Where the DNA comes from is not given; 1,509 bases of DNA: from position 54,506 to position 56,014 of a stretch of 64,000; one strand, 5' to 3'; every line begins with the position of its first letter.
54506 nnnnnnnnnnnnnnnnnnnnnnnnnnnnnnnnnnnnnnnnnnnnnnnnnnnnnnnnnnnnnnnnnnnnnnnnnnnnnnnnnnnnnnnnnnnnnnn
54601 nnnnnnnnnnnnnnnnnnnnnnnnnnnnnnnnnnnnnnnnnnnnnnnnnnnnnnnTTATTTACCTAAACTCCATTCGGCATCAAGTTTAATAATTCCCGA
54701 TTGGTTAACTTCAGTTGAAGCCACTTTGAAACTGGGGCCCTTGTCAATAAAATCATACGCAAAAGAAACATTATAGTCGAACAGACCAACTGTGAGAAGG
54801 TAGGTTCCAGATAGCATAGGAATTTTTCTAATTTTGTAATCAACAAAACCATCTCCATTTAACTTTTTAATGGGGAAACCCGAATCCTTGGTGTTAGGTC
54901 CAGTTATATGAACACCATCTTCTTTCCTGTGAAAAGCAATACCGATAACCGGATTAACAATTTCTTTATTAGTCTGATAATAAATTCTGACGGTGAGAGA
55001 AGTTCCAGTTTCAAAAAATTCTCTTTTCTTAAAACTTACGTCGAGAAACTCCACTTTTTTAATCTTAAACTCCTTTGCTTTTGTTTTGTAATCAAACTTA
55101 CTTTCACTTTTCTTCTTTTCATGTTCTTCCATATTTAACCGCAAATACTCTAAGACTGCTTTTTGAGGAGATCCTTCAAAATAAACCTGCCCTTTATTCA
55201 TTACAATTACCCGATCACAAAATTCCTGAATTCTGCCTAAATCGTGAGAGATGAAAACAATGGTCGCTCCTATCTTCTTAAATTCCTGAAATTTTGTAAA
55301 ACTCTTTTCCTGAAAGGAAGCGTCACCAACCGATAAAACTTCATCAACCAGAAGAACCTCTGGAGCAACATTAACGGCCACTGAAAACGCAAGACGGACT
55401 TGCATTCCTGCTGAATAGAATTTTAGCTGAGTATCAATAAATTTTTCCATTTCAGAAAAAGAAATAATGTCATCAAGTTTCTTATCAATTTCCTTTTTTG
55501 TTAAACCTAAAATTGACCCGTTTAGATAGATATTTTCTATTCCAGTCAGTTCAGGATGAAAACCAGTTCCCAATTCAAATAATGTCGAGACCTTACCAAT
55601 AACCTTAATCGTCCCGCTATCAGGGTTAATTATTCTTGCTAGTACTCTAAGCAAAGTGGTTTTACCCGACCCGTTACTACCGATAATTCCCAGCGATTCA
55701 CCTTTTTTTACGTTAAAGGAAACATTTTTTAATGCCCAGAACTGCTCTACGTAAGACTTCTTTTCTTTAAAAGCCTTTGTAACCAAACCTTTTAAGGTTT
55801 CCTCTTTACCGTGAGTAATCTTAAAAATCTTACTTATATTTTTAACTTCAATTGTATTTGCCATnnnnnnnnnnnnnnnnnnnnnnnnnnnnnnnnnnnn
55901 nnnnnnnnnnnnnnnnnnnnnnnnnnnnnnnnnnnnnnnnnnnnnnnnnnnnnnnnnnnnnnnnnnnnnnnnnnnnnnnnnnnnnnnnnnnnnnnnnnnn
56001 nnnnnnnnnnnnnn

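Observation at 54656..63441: Two adjacent Wzm/Wzt ABC exporters, both with Wzt C-terminal carbohydrate-binding extensions, each paired with its own capping module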

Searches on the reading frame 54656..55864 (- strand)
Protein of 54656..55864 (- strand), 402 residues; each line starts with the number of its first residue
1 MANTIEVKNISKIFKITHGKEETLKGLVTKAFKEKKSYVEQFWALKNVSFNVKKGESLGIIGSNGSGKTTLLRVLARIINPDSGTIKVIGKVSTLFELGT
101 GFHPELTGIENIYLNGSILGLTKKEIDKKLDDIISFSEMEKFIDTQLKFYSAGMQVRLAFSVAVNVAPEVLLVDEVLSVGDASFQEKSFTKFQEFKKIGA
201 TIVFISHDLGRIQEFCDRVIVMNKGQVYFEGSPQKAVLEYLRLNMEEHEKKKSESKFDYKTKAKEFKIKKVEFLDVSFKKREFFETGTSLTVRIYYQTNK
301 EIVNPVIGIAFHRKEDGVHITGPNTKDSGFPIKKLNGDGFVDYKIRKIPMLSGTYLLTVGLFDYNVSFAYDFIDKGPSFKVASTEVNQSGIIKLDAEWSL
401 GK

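Call 3: search_protein_families(library=pfam, proteins=[window:54656-55864:-], max_evalue=0.01)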
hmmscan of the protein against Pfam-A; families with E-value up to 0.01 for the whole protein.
window:54656-55864:- (402 aa): 6 families
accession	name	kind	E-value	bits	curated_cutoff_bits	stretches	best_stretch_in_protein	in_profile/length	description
PF00005.33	ABC_tran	-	8.5e-22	78.7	25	1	45-176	1-135/137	ABC transporter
PF14524.12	Wzt_C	-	6.4e-20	72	30.4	1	263-392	7-141/143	Wzt C-terminal domain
PF13175.12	AAA_15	-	3.2e-05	24.2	32.1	1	39-271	8-119/374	AAA ATPase domain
PF13304.12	AAA_21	-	0.00024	21.7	27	1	59-87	3-43/304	AAA domain, putative AbiEii toxin, Type IV TA system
PF13555.12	AAA_29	-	0.0027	17.9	27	1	49-82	16-49/61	P-loop containing region of AAA domain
PF00004.35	AAA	-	0.0035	18.2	21.2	0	60-183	3-73/131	ATPase family associated with various cellular activities (AAA)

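Call 8: search_solved_structures(query=window:54656-55864:-, max_evalue=0.01, show_alignments=0)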
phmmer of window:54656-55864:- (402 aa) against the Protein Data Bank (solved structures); distinct sequences matched with E-value up to 0.01: 543 (the best 60 are shown).
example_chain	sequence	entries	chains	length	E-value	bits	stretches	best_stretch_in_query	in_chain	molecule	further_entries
8dku_A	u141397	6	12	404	4.3e-72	246.7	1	35-388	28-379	ABC transporter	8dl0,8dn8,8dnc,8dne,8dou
7k2t_A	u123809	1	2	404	1e-71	245.5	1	35-388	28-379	ABC transporter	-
6amx_A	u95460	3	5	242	1.9e-70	241.2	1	34-249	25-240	ABC transporter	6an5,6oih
6m96_A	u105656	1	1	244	4.7e-70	240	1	34-249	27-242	ABC transporter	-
6jbh_A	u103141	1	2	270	1.7e-57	198.6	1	3-275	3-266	TarH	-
7dd0_A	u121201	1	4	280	3e-54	188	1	5-271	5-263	Teichoic acids export ATP-binding protein TagH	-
9cfl_B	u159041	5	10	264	2.4e-44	155.4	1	4-265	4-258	Teichoic acids export ATP-binding protein TagH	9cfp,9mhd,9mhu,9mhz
9qhw_C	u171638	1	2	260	1.6e-42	149.4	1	29-240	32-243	ABC transporter ATP-binding protein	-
9qfx_C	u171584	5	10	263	1.6e-42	149.4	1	29-240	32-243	ABC transporter ATP-binding protein | Probable o-antigen/lipopolysaccharide transport ATP-binding protein ABC transporter RfbE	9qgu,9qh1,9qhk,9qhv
9qhx_C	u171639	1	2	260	4.1e-42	148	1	29-240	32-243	ABC transporter ATP-binding protein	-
9qhj_C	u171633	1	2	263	4.2e-42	148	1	29-240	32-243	Probable o-antigen/lipopolysaccharide transport ATP-binding protein ABC transporter RfbE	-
8tsi_A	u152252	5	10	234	2e-29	106.3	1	43-240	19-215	ABC transporter ATP-binding protein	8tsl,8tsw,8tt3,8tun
8tsh_A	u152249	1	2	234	5.1e-29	104.9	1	43-240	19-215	ABC transporter ATP-binding protein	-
7w01_A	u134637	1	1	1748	4.7e-26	95.2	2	44-232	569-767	Phospholipid-transporting ATPase ABCA3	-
8j5q_D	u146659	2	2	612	2.7e-25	92.7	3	132-228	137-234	Uncharacterized ABC transporter ATP-binding protein Rv1281c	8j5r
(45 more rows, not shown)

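Call 21: search_protein_families(library=ncbifam, proteins=[window:54656-55864:-], max_evalue=0.001)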
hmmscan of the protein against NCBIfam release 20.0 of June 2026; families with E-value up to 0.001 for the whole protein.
window:54656-55864:- (402 aa): 183 families (the best 25 are shown)
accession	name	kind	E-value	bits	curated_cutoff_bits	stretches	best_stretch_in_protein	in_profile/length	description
NF010065.0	PRK13545.1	equivalog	2.1e-57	195.1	538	1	1-261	1-254/549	teichoic acids export protein ATP-binding subunit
NF050108.1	galactan_ABC_ATP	equivalog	1.3e-53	181.7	400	1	21-240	17-240/244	galactan export ABC transporter ATP-binding subunit Wzt/RfbE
NF010066.0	PRK13546.1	equivalog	7.9e-52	176.2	320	1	2-264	2-257/264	teichoic acids export ABC transporter ATP-binding subunit TagH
TIGR01188.1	drrA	subfamily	4.8e-38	131.1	312.45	1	40-270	4-245/302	daunorubicin resistance ABC transporter, ATP-binding protein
TIGR04521.1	ECF_ATPase_2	equivalog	1.1e-31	109.9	330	2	109-270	103-265/279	energy-coupling factor transporter ATPase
TIGR04520.1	ECF_ATPase_1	equivalog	9.8e-30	103.9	315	2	120-241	107-228/269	energy-coupling factor transporter ATPase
NF006987.0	PRK09452.1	equivalog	5.9e-29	100.9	482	1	35-235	24-234/378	spermidine/putrescine ABC transporter ATP-binding protein PotA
TIGR03265.1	PhnT2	equivalog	2.7e-28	99.2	457.7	1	35-235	10-221/353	putative 2-aminoethylphosphonate ABC transporter ATP-binding protein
TIGR00968.1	3a0106s01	subfamily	5.3e-28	98.1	342.75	1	36-235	8-217/237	sulfate ABC transporter ATP-binding protein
NF040933.2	ABC_arch_GlcV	equivalog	9.9e-28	97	450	1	28-234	8-227/357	glucose ABC transporter ATP-binding protein GlcV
NF010156.0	PRK13635.1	equivalog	1.7e-27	96.3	392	2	120-236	111-227/279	energy-coupling factor ABC transporter ATP-binding protein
TIGR01186.1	proV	subfamily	2.8e-27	95.8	326.6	1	44-236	8-217/363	betaine/proline/choline family ABC transporter ATP-binding protein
NF033858.1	ABC2_perm_RbbA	equivalog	4.6e-27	94.3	1050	1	37-247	274-495/909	ribosome-associated ATPase/putative transporter RbbA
NF010060.0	PRK13537.1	equivalog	2.6e-26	92.3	521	1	35-237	22-234/314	nodulation factor ABC transporter ATP-binding protein NodI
NF010059.0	PRK13536.1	equivalog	2.8e-26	92.1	549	1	25-240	40-265/342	nodulation factor ABC transporter ATP-binding protein NodI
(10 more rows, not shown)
